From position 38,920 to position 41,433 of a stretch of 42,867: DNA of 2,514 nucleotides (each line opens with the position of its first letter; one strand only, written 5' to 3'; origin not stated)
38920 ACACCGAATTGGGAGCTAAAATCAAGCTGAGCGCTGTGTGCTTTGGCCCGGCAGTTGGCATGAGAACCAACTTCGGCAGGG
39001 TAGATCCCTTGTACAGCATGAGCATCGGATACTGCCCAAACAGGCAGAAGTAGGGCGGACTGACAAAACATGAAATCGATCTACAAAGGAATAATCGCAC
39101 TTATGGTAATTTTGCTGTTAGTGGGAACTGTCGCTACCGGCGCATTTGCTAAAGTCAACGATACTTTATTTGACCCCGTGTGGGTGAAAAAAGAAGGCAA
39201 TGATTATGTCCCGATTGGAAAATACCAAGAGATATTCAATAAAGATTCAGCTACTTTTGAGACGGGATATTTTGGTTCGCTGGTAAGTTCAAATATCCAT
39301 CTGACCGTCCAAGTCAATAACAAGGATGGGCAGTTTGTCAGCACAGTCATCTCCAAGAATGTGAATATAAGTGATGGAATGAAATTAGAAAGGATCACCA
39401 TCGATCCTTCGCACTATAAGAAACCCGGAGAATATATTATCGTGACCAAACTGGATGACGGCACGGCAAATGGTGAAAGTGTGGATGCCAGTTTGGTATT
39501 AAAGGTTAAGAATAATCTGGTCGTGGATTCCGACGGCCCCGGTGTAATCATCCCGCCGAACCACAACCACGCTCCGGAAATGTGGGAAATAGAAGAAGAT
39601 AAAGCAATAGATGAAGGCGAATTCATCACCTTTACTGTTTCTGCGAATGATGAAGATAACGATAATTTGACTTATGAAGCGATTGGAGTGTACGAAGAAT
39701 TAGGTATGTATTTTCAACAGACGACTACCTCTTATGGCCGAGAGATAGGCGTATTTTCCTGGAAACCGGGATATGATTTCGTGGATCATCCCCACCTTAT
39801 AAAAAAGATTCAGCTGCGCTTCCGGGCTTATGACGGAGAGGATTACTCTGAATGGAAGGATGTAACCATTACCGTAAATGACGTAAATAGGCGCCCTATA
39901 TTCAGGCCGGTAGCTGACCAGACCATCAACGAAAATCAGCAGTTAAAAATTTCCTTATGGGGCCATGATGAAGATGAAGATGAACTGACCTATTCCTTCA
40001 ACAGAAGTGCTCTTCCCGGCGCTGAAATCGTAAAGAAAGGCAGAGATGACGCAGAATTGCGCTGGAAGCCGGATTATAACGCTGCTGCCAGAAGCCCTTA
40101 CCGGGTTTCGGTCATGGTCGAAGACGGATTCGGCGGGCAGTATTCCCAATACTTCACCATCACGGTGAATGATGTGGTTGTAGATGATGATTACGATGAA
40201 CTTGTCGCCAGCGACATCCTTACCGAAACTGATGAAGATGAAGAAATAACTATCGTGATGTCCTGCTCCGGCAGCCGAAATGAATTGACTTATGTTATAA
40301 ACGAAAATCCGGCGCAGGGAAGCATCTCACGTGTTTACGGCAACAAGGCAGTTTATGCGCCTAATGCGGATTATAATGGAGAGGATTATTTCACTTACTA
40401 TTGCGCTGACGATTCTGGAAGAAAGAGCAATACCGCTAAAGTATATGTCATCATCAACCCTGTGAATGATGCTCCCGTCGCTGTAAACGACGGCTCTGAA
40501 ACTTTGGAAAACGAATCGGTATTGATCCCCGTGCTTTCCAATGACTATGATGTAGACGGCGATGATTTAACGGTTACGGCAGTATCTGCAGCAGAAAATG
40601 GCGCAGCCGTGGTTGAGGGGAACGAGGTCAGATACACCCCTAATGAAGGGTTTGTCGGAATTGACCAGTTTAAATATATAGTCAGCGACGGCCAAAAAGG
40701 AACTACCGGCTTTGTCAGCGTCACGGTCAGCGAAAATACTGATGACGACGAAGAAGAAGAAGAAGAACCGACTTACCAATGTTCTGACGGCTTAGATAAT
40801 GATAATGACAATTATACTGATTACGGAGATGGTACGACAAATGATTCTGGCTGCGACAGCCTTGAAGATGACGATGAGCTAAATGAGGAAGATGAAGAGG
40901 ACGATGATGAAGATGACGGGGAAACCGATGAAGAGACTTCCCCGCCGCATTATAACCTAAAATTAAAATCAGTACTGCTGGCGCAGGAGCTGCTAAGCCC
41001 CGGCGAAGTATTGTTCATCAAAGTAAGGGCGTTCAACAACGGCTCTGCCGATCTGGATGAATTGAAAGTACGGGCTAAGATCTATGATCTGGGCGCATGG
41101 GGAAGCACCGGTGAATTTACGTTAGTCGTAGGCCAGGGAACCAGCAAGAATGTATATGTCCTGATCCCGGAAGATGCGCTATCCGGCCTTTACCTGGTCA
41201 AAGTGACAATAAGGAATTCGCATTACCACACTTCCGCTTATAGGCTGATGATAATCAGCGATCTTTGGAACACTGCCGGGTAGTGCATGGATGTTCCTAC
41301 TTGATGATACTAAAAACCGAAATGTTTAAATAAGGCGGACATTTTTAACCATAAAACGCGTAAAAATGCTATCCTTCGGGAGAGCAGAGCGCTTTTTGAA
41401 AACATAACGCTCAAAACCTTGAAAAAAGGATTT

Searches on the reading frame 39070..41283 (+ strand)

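Call 53: search_protein_families(library=pfam, proteins=[window:39070-41283:+], max_evalue=0.00001)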
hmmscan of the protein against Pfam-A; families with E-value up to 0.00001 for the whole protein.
window:39070-41283:+ (737 aa): 3 families
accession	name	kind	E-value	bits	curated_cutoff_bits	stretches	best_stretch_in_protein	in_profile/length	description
PF17963.7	Big_9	-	3.9e-39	133.9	23.6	2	466-552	1-89/89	Bacterial Ig domain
PF17892.7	Cadherin_5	-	4.4e-24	84.6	26.5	1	465-553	1-97/98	Cadherin-like domain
PF17803.7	Cadherin_4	-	3.4e-22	79.2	25.1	1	456-518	1-66/71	Bacterial cadherin-like domain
